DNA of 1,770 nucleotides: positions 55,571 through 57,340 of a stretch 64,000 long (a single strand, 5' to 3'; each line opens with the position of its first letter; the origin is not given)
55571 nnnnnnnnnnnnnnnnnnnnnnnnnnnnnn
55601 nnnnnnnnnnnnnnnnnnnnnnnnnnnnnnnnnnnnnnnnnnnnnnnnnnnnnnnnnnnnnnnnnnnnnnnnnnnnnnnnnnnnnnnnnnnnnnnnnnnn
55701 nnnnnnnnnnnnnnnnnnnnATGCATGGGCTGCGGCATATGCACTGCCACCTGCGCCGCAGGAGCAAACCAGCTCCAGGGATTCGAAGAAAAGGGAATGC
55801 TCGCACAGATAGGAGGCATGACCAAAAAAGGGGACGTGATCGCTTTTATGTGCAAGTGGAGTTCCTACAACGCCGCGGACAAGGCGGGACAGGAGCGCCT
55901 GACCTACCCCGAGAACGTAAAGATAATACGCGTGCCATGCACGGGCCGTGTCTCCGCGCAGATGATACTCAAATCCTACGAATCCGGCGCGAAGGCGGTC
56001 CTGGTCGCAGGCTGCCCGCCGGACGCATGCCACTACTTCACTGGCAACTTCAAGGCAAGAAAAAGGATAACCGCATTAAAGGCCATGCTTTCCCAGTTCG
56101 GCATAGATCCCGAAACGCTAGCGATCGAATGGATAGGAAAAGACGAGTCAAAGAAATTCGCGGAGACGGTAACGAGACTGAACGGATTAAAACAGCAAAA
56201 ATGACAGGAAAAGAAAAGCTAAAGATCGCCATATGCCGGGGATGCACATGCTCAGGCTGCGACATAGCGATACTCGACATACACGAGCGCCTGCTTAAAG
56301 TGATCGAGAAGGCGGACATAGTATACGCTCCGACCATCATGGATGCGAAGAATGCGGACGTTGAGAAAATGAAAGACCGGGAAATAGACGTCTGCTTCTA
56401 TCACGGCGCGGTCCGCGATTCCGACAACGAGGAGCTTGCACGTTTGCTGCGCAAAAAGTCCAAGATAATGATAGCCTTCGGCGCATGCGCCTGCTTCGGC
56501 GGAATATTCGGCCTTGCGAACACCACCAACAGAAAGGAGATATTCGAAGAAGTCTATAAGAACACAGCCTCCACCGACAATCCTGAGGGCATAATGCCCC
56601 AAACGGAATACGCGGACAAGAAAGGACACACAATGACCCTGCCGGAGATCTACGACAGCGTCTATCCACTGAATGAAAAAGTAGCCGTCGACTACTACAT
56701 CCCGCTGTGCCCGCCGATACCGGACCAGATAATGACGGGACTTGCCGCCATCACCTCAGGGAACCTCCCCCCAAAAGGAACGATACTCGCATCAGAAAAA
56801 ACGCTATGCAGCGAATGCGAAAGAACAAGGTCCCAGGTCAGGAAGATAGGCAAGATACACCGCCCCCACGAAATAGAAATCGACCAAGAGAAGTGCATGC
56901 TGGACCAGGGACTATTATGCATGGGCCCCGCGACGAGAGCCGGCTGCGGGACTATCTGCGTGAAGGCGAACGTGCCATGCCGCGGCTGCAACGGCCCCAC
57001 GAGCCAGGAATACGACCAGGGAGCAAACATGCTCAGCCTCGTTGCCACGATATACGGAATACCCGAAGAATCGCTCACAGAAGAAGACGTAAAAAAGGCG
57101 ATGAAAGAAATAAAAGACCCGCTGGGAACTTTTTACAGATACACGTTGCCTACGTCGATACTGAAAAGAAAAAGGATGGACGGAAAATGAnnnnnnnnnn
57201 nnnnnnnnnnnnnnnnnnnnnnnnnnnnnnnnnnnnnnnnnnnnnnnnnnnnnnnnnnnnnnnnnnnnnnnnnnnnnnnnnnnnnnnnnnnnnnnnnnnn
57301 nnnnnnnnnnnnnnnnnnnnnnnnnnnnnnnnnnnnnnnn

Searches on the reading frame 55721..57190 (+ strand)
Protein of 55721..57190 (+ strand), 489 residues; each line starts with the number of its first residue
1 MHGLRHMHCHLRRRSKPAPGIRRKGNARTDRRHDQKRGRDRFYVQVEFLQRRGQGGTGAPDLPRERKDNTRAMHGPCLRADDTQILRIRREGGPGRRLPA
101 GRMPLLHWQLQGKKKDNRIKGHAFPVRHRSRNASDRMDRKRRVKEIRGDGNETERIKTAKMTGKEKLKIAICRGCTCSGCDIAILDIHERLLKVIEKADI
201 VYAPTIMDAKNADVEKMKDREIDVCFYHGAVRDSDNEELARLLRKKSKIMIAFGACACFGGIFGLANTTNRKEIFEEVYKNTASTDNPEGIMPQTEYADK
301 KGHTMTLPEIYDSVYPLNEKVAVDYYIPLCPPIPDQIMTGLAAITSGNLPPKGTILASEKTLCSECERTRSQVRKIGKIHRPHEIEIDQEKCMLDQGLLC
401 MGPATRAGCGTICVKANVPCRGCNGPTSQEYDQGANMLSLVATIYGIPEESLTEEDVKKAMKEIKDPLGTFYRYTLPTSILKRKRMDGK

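Call 23: search_protein_families(library=pfam, proteins=[window:55721-57190:+], max_evalue=0.01)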
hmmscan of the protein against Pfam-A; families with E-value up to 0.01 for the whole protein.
window:55721-57190:+ (489 aa): 1 family
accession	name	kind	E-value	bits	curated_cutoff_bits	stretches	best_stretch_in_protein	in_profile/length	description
PF01058.29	Oxidored_q6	-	2e-27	95.9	27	1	177-343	1-127/128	NADH ubiquinone oxidoreductase, 20 Kd subunit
